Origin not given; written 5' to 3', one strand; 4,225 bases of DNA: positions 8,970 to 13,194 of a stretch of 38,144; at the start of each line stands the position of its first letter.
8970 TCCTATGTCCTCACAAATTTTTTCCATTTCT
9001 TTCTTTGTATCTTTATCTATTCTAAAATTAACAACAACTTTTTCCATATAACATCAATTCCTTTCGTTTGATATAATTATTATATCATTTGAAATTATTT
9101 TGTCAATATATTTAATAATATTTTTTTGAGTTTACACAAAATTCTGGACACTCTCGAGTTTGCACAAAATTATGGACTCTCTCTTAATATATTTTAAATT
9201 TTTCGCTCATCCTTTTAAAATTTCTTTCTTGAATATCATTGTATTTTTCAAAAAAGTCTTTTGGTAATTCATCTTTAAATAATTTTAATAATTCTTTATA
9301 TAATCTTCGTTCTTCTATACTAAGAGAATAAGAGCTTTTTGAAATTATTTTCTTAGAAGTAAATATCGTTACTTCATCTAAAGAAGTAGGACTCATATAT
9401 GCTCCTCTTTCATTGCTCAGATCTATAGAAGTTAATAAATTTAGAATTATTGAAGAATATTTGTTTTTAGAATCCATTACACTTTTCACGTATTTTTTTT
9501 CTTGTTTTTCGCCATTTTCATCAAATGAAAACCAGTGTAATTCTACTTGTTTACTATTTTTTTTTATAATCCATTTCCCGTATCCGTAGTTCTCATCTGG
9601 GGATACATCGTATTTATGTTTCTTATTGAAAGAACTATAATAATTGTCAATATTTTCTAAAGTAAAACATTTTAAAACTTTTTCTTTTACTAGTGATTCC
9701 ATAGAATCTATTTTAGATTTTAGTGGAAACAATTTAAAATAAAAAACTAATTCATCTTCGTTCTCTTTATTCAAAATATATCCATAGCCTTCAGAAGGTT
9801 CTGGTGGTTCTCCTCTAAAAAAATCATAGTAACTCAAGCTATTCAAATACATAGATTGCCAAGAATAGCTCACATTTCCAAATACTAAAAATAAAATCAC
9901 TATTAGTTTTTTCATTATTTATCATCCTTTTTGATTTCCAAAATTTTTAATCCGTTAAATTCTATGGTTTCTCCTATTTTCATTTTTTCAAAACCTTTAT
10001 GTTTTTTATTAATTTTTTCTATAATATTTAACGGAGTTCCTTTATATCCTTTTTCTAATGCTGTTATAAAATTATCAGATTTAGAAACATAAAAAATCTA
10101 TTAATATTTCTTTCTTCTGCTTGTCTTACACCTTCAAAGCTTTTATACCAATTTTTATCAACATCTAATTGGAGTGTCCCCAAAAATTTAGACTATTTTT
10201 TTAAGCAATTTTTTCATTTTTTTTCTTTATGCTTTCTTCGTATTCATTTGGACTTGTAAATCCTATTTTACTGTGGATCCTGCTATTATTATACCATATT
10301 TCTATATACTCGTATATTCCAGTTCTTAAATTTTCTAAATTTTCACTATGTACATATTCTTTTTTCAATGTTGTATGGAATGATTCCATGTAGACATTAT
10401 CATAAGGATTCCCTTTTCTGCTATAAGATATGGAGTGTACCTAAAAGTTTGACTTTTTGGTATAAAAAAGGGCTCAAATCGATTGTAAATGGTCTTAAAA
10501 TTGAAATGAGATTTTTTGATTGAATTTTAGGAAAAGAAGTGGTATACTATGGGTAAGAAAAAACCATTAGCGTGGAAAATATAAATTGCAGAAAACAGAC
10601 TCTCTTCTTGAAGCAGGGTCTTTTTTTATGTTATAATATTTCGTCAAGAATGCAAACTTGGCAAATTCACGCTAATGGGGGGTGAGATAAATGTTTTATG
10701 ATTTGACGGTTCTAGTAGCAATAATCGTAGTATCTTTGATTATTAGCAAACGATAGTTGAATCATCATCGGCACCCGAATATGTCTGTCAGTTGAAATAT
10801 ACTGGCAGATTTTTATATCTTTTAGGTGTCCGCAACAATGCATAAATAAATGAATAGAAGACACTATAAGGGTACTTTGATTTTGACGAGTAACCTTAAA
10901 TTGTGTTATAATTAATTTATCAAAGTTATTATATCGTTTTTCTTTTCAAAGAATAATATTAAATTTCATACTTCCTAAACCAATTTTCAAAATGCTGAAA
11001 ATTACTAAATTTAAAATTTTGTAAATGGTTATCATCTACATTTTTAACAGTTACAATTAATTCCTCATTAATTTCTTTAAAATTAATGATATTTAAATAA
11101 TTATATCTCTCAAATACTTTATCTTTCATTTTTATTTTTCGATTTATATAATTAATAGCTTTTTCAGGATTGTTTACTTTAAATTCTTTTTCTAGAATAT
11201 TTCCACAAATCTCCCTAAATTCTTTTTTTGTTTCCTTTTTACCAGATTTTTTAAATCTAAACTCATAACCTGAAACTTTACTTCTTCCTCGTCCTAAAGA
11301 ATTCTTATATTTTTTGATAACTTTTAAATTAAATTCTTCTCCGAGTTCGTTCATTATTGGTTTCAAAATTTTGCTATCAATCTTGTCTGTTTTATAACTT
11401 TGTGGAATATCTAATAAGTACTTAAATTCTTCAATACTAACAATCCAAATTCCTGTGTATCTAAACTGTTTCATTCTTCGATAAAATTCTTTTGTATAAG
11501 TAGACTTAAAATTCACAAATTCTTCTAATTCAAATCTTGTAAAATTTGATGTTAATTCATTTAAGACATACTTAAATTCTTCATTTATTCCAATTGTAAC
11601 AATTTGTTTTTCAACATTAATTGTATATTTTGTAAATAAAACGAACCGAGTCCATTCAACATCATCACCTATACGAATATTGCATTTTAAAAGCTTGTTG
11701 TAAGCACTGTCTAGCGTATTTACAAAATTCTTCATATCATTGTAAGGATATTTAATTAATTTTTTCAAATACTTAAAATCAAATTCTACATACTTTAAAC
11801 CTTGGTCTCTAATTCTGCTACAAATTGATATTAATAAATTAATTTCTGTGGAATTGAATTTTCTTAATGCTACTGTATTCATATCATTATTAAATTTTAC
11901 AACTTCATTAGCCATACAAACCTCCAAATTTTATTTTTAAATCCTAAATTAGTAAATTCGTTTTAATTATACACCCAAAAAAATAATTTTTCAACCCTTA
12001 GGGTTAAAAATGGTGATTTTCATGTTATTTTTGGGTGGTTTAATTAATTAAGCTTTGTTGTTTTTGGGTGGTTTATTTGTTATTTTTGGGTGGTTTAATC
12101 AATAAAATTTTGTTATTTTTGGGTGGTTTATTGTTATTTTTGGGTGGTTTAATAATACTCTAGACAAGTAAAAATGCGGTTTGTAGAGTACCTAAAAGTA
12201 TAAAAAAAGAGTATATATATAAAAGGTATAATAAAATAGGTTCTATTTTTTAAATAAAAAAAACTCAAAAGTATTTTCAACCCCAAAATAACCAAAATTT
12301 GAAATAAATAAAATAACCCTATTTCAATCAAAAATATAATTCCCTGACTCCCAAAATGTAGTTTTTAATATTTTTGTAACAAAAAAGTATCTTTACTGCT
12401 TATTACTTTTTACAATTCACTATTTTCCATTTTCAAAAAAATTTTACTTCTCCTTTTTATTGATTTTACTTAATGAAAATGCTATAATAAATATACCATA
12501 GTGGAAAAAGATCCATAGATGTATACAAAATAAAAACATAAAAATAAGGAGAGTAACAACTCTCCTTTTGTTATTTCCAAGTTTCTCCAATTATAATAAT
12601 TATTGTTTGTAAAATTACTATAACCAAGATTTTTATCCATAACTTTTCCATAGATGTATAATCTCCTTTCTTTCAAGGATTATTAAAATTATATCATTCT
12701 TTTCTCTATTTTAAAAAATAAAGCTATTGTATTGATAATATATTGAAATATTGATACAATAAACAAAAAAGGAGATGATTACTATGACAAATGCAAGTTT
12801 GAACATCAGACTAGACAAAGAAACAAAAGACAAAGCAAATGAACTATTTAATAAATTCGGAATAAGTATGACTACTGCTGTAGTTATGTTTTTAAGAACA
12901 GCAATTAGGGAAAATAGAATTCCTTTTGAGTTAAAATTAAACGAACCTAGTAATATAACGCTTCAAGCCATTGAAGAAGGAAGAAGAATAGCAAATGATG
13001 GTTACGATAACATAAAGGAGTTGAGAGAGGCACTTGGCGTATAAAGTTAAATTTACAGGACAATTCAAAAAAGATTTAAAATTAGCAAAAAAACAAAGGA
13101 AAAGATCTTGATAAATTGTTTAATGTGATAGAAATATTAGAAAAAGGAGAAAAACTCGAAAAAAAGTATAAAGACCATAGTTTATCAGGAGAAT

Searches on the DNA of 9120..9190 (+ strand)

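Call 17: search_dna_similar(query=window:9120-9190:+, collection=plasmids, mode=distant, max_evalue=1, max_rows=60)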
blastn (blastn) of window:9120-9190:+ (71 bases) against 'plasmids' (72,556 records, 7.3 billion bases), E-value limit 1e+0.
Records with a match: 41; places in all: 55; records where one place covers at least 80% of the query: 1.
Best place of each record, by identity: 95-99% 1; 90-95% 18; 80-90% 19; 60-80% 3.
By first word of the organism name: Enterococcus 12; Clostridium 7; Limosilactobacillus 4; Xanthomonas 4; Leptotrichia 3; Comamonas 3; Acaryochloris 2; Bacteroides 1; Cupriavidus 1; Vibrio 1; and 3 more.
By predicted mobility (MOB-suite, as given by PLSDB): conjugative 16; non-mobilizable 14; mobilizable 11.
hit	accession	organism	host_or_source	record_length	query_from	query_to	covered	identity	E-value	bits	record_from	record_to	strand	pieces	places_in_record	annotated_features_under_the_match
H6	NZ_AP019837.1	Leptotrichia wadei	-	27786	5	65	86%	91.8%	3e-4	90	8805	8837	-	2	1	none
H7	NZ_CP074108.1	Enterococcus faecium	river surface water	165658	3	53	72%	77.4%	5e-1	40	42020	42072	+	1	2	MerR family transcriptional regulator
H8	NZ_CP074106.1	Enterococcus faecium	stream surface water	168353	3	53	72%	77.4%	5e-1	40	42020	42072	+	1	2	MerR family transcriptional regulator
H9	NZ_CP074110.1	Enterococcus faecium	stream surface water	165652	3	53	72%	77.4%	5e-1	40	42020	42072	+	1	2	MerR family transcriptional regulator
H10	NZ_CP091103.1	Enterococcus faecium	pig,pure culture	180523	3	46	62%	84.1%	1e-2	46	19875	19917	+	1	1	none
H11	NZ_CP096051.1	Enterococcus faecium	piglet,cell culture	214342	3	46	62%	84.1%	1e-2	46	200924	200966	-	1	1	none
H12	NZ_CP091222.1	Enterococcus faecium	Homo sapiens,whole organism,fecal sample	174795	3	46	62%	84.1%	1e-2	46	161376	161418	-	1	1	none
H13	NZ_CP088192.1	Enterococcus faecium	Sus scrofa domesticus,whole ...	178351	3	46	62%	84.1%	1e-2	46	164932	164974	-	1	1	none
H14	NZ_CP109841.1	Enterococcus faecium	pig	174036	3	46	62%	84.1%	1e-2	46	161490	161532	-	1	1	none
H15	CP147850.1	Enterococcus faecium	water,water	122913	3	46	62%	84.1%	1e-2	46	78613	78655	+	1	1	none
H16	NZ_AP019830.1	Leptotrichia wadei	-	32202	5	42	54%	92.1%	6e-6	56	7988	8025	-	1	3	none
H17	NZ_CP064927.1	Acaryochloris marina S15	cell culture,surface of Pikea pinnata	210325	7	46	56%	85.0%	3e-3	46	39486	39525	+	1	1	plasmid replication protein, CyRepA1 family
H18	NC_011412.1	Clostridium perfringens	-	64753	2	42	58%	81.4%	5e-1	40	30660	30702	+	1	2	RICIN domain-containing protein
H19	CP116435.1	Clostridium perfringens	Homo sapiens,Cell culture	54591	2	42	58%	81.4%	5e-1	40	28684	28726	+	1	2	RICIN domain-containing protein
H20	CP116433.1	Clostridium perfringens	Ruminant,Cell culture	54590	2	42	58%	81.4%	5e-1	40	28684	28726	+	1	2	RICIN domain-containing protein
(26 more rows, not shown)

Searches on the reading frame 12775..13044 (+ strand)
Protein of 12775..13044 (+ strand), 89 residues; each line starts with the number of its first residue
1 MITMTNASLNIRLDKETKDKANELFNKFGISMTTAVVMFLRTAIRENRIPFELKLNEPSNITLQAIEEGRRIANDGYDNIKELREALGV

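Call 7: search_protein_families(library=pfam, proteins=[window:12775-13044:+], max_evalue=0.01)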
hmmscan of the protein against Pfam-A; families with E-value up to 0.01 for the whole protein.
window:12775-13044:+ (89 aa): 1 family
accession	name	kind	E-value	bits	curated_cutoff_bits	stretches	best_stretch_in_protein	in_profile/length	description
PF04221.18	RelB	-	2.4e-14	53.5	22.4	1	6-71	1-66/82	RelB antitoxin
